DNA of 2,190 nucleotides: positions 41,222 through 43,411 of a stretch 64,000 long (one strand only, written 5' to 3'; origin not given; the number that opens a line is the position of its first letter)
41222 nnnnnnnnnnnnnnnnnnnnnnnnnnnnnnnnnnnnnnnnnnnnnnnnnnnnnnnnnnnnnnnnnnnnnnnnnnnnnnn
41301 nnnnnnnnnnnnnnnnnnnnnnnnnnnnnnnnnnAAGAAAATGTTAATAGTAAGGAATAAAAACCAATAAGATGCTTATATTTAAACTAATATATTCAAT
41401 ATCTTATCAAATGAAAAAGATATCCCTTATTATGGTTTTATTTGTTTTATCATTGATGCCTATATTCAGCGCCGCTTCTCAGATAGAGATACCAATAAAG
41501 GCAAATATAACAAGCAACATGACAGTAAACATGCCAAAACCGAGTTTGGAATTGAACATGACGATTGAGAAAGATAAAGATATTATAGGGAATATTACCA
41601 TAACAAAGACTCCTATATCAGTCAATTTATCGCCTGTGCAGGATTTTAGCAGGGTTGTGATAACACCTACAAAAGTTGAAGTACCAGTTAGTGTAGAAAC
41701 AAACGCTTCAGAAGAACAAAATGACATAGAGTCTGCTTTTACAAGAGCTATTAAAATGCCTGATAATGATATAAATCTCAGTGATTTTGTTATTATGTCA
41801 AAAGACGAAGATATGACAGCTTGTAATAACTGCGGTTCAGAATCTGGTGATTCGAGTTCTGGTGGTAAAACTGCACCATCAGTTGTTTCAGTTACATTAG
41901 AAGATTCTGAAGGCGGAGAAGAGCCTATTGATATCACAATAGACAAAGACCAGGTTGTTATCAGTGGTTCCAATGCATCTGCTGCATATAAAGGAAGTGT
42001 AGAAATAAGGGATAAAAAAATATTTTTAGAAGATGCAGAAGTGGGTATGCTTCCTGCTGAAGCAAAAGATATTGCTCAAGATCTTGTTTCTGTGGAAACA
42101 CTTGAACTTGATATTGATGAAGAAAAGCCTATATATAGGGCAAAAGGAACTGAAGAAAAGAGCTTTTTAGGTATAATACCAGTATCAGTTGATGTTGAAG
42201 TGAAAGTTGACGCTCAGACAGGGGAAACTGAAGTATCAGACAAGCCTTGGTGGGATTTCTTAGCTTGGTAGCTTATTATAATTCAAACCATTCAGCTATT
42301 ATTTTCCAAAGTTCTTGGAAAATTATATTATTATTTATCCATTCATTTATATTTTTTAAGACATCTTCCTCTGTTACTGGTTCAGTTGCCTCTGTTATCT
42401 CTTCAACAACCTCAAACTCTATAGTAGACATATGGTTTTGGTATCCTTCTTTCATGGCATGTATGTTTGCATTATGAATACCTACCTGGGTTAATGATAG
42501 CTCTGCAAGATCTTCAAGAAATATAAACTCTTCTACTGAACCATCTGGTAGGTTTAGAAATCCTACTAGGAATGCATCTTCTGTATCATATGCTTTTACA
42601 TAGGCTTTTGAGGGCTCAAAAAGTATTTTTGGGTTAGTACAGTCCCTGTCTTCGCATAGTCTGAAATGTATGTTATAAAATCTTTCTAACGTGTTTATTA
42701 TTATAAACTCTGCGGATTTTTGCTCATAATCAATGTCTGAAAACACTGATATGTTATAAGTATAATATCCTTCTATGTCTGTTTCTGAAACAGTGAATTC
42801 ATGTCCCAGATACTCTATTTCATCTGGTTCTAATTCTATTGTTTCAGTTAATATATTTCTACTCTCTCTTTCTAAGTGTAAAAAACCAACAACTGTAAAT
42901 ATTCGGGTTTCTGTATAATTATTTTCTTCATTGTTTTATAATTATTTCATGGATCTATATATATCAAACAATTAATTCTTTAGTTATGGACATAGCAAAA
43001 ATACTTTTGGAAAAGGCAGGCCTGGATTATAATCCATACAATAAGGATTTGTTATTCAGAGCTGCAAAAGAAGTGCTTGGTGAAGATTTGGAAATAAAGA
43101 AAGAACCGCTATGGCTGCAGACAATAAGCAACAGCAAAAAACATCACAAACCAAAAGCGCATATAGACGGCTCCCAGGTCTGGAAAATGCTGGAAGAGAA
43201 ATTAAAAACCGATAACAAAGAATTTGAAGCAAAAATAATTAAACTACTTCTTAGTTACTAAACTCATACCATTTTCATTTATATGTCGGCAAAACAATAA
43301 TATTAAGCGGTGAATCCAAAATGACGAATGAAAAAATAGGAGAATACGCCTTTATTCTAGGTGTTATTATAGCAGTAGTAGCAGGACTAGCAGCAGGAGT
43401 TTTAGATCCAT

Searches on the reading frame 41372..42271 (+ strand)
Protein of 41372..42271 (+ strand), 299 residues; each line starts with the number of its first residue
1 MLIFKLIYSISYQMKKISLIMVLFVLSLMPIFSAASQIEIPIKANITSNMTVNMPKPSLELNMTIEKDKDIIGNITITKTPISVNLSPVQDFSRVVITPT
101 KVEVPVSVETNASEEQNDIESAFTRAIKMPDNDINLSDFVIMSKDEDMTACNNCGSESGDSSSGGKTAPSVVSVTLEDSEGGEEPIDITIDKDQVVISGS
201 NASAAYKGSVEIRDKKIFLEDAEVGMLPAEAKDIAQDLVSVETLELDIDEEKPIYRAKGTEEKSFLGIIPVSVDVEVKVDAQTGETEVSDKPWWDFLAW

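Call 14: search_protein_families(library=pfam, proteins=[window:41372-42271:+], max_evalue=0.01)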
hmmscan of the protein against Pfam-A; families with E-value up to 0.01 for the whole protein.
window:41372-42271:+ (299 aa): 1 family
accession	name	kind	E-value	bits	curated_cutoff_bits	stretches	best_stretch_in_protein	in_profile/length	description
PF03413.25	PepSY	-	0.00038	21.1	24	1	228-285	4-55/60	Peptidase propeptide and YPEB domain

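Call 76: search_protein_families(library=phrogs, proteins=[window:41411-42271:+], max_evalue=0.001)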
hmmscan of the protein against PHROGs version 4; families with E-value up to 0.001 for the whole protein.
window:41411-42271:+ (286 aa): 0 families

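Call 80: search_protein_families(library=ncbifam, proteins=[window:41411-42271:+], max_evalue=0.01)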
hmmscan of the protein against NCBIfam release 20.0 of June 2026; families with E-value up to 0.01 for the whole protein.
window:41411-42271:+ (286 aa): 0 families

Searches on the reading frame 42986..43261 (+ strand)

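Call 14: search_protein_families(library=pfam, proteins=[window:42986-43261:+], max_evalue=0.01)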
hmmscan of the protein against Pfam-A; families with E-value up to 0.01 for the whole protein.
window:42986-43261:+ (91 aa): 1 family
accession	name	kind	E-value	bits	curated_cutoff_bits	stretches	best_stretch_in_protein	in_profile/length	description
PF06743.20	FAST_1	-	0.00063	20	27.4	0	3-45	1-43/72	FAST kinase-like protein, subdomain 1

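Call 76: search_protein_families(library=phrogs, proteins=[window:42986-43261:+], max_evalue=0.001)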
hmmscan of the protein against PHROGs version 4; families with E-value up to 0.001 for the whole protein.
window:42986-43261:+ (91 aa): 0 families
